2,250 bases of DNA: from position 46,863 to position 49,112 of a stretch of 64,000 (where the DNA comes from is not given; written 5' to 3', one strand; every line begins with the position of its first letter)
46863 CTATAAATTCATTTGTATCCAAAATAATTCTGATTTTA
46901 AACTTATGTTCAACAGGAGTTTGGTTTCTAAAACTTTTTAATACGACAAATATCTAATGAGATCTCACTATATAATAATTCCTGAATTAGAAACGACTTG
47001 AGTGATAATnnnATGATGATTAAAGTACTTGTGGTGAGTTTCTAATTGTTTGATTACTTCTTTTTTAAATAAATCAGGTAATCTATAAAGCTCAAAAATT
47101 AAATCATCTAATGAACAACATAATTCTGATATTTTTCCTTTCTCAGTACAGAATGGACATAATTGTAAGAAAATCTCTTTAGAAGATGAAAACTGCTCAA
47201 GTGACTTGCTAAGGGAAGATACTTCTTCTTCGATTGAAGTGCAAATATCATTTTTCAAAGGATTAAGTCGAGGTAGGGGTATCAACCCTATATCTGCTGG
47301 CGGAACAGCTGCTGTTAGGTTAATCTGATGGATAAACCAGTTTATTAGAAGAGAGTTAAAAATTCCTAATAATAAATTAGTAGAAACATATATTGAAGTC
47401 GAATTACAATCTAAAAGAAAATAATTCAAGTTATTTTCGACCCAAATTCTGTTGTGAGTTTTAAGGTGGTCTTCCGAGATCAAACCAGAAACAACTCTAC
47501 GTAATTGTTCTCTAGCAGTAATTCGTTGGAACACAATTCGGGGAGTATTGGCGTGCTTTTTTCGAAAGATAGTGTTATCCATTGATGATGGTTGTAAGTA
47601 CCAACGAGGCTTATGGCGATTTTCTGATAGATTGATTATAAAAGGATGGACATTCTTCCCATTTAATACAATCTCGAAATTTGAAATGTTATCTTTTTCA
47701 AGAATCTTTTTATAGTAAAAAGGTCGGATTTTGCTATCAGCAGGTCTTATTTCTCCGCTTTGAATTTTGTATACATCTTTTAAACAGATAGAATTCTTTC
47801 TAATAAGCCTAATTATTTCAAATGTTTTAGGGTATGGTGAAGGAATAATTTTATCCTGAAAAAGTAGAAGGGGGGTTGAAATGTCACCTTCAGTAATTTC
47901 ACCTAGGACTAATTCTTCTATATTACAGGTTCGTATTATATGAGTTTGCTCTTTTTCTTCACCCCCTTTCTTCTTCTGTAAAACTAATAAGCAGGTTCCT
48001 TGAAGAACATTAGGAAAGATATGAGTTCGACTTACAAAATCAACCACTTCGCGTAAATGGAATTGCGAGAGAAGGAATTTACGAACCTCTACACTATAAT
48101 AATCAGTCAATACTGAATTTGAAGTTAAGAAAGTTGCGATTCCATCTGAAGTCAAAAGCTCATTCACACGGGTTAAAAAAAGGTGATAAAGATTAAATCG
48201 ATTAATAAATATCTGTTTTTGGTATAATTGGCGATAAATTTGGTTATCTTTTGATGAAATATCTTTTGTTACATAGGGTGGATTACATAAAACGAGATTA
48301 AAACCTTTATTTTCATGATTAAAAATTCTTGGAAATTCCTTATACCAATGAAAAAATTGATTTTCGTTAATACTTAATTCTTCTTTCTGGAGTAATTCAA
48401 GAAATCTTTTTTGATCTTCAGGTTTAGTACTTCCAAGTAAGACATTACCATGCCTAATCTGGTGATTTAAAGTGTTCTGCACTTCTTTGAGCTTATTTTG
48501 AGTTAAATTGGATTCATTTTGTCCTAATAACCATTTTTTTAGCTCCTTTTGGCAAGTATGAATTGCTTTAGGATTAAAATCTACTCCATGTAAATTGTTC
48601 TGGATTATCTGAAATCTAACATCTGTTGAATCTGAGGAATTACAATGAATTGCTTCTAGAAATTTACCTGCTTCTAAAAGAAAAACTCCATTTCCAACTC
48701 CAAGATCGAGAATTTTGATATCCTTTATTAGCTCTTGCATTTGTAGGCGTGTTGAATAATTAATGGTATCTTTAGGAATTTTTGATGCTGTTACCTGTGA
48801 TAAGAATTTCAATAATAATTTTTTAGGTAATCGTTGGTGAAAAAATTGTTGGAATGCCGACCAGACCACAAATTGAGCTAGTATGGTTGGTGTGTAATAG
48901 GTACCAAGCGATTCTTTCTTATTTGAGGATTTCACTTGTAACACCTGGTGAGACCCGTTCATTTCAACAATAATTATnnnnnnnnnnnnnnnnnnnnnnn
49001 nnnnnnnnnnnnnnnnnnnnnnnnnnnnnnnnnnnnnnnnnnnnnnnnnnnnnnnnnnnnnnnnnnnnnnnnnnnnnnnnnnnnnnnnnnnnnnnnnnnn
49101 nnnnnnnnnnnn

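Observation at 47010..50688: Minus-strand triplet: catalytically dead beta-MTase paralog, active beta-MTase, gamma N6A-MTase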

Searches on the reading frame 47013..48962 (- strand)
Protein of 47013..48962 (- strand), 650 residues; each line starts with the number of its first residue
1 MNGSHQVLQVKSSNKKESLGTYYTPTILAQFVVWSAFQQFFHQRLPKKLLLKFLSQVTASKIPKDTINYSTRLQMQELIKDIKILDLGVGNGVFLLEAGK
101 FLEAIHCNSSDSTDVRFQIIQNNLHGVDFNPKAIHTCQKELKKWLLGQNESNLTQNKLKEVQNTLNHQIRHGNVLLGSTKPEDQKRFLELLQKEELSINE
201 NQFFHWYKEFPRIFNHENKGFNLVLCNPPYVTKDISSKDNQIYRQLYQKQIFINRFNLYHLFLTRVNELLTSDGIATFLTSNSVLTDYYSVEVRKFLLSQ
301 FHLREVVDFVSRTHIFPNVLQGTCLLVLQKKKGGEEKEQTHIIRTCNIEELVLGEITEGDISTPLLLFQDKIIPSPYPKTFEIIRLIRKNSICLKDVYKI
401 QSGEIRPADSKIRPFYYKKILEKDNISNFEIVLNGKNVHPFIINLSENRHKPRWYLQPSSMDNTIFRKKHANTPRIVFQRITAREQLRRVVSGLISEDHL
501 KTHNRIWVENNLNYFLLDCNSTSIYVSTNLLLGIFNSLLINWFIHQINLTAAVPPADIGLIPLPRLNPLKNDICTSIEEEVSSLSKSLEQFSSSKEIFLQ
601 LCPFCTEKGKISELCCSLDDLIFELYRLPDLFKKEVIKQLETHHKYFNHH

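Call 4: search_protein_families(library=pfam, proteins=[window:47013-48962:-], max_evalue=0.1)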
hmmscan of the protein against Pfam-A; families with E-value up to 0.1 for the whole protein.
window:47013-48962:- (650 aa): 8 families
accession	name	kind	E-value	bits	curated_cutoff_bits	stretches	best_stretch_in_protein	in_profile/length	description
PF07669.17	Eco57I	-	3.5e-25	89.5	25.3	1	122-316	1-171/171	Eco57I restriction-modification methylase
PF02384.22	N6_Mtase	-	1e-09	38.6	20.4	1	79-343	45-244/311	N-6 DNA Methylase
PF20473.4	MmeI_Mtase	-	0.00026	20.7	27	1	73-284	12-202/259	MmeI, DNA-methyltransferase domain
PF05175.20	MTS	-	0.00066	19.8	23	0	65-126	14-77/170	Methyltransferase small domain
PF12950.13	TaqI_C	-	0.0012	19.6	26.5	1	432-548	3-98/118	TaqI-like C-terminal specificity domain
PF10237.15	N6-adenineMlase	-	0.0033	17.6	23.2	1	201-256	68-119/166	Probable N6-adenine methyltransferase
PF13847.12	Methyltransf_31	-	0.01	16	27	1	80-143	3-50/145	Methyltransferase domain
PF13901.12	RH_dom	-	0.079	13.3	28.1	0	582-624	128-169/206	Rubicon Homology Domain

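Call 6: search_protein_families(library=ncbifam, proteins=[window:47013-48962:-], max_evalue=0.1)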
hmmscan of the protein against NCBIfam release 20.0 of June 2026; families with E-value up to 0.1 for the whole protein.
window:47013-48962:- (650 aa): 8 families
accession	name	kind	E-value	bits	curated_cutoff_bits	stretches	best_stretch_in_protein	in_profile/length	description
TIGR02987.1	met_A_Alw26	exception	8.3e-18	64.4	353.5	2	238-578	153-469/523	Alw26I/Eco31I/Esp3I family type II restriction adenine-specific DNA-methyltransferase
NF033452.1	BREX_1_MTaseX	exception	2.6e-16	58.7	500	2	150-342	428-628/1210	BREX-1 system adenine-specific DNA-methyltransferase PglX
NF033455.1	BREX_6_MTaseX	exception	1.4e-13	49.3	900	2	218-311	552-640/1319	BREX-6 system adenine-specific DNA-methyltransferase PglX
NF033451.1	BREX_2_MTaseX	equivalog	7.3e-11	40.5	400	1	80-332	223-471/1185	BREX-2 system adenine-specific DNA-methyltransferase PglX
TIGR03534.1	RF_mod_PrmC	equivalog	4.1e-05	23.2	199.1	1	210-242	151-179/253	peptide chain release factor N(5)-glutamine methyltransferase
NF033454.1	BREX_5_MTaseX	exception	0.0016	16.1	900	1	80-133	301-356/1404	BREX-5 system adenine-specific DNA-methyltransferase PglX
NF047738.1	antiphage_MADS2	equivalog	0.011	14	720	1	221-340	443-576/654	methylation-associated defense system DNA methyltransferase MAD2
NF047853.1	tRm6a37MtseTrmN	equivalog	0.06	13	350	0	215-284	109-172/244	tRNA(1)(Val) (adenine(37)-N(6))-methyltransferase TrmN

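Call 33: search_protein_families(library=padloc, proteins=[window:47013-48962:-], max_evalue=0.01)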
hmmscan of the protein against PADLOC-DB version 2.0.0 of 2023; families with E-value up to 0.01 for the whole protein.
window:47013-48962:- (650 aa): 44 families (the best 25 are shown)
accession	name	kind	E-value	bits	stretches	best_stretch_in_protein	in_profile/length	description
PDLC03604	REase_MTase_IIG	-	1.4e-28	97.5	1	60-334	368-651/1011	Type IIG restriction enzyme-methyltransferase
PDLC03338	MTase_II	-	2.5e-27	93.8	1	218-574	243-581/604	Type II methyltransferase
PDLC03335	MTase_II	-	2.8e-20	70.5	2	197-332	173-306/607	Type II methyltransferase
PDLC03226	MTase_II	-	1.9e-17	61.1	1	185-343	91-246/579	Type II methyltransferase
PDLC03227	MTase_II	-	3.7e-17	60.4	1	217-571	128-464/494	Type II methyltransferase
PDLC02643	DrmMI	-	4.1e-17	59.3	2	187-285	835-937/1347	DrmMI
PDLC03313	MTase_II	-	3.2e-15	53.7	1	161-357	84-277/563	Type II methyltransferase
PDLC04134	mad2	-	1.2e-14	52.1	1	55-334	288-449/492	mads_2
PDLC03235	MTase_II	-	2.3e-14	51.2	1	67-317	113-342/648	Type II methyltransferase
PDLC03267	MTase_II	-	7.3e-14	49.6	1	175-343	67-228/539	Type II methyltransferase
PDLC02529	PglX|PglXI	-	6.4e-12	42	1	80-315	227-454/1189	PglX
PDLC02524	PglX|PglXI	-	9.5e-12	42.1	2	148-336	224-407/722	PglX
PDLC03245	MTase_II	-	1.4e-11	41.7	1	221-337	159-274/577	Type II methyltransferase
PDLC03237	MTase_II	-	2.9e-11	40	1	256-567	283-577/1036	Type II methyltransferase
PDLC03629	REase_MTase_IIG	-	1.1e-10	38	1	79-332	433-690/1182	Type IIG restriction enzyme-methyltransferase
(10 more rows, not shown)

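Call 73: search_solved_structures(query=window:47013-48962:-, max_evalue=0.01)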
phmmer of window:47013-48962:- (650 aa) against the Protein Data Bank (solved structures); distinct sequences matched with E-value up to 0.01: 3.
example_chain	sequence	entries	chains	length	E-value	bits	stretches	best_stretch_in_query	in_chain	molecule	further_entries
7qw5_A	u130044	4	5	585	1.3e-09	40.2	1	213-344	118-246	Modification methylase BseCI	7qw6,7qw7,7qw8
8cxz_A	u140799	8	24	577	3.3e-09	38.9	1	221-336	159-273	Site-specific DNA-methyltransferase (adenine-specific)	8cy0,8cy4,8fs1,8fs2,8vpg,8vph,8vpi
7lni_A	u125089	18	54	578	3.3e-09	38.9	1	221-336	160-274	Site-specific DNA-methyltransferase (adenine-specific)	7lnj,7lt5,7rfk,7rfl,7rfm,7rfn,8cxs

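Call 74: search_dna_similar(query=window:47013-48962:-, collection=phages, mode=protein, max_rows=8)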
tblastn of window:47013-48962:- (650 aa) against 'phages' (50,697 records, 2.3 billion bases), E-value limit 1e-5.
Records with a match: 5; places in all: 5; records where one place covers at least 80% of the query: 1.
Best place of each record, by identity: <60% 5.
By first word of the organism name: Clostridioides 4; Synechococcus 1.
By host as written in the record: Clostridioides difficile 3; Clostridioides sp. ES-S-0107-01 1; Synechococcus sp. 1.
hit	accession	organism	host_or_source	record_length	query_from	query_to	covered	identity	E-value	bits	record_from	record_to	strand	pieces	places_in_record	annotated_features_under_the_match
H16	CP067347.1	Clostridioides phage ES-S-0107-01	Clostridioides sp. ES-S-0107-01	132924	5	566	86%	23.7%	4e-22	108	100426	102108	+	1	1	record has no annotation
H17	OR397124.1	Clostridioides phage AR1086-1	Clostridioides difficile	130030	5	492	75%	24.3%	2e-19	99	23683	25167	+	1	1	hypothetical protein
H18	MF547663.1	Clostridioides phage LIBA2945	Clostridioides difficile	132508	5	492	75%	24.3%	2e-19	99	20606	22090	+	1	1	type II restriction enzyme, methylase subunit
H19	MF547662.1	Clostridioides phage LIBA6276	Clostridioides difficile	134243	5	492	75%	24.3%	2e-19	99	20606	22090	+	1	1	type II restriction enzyme, methylase subunit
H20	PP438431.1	Synechococcus phage Ssp-JY41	Synechococcus sp.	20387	12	329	49%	23.3%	3e-12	76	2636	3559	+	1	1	hypothetical protein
